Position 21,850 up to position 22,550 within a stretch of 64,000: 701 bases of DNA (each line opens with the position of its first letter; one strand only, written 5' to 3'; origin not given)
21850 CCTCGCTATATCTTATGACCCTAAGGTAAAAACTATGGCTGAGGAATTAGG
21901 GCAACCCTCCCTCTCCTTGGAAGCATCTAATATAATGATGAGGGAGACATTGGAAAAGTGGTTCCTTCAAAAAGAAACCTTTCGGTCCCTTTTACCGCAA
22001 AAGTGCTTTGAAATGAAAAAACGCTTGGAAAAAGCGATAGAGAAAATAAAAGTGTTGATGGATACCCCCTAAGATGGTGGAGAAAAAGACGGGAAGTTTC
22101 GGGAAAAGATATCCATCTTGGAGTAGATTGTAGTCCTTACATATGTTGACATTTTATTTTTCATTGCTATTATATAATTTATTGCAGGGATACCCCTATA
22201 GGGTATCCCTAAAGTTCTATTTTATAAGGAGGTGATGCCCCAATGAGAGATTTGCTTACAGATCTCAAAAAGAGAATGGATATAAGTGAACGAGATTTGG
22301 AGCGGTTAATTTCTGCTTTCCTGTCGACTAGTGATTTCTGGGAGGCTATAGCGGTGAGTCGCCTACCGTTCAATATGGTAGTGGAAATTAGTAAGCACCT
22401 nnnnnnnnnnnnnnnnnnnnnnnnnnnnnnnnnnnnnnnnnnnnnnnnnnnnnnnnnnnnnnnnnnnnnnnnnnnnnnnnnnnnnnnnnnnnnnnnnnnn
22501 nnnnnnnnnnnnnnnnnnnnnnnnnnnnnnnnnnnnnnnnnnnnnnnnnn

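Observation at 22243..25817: Complete thermophile/archaeal-type long-chain and branched polyamine operon in a bacterium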

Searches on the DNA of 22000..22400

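Call 37: search_rna_families(source=window, start=22000, end=22400, threshold=evalue, max_evalue=1)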
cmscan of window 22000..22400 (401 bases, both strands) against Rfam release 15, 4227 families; matches with E-value up to 1: 2.
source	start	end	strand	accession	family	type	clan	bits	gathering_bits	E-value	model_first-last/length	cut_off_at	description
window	22041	22121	+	RF00516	ylbH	Cis-reg; leader;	-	14.9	50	0.81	1-122/122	no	ylbH leader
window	22013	22119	+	RF00195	RsmY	Gene; sRNA;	CL00106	14.7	57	0.23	1-121/121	no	RsmY RNA family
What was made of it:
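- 22186..22210 (+): 10-bp perfect inverted repeat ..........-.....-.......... between the promoter and the RBS. It is a candidate operator or a 5'-UTR hairpin. No Rfam match (call 37).
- Tried and rejected: An Rfam search of the leader found nothing meaningful (call 37).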
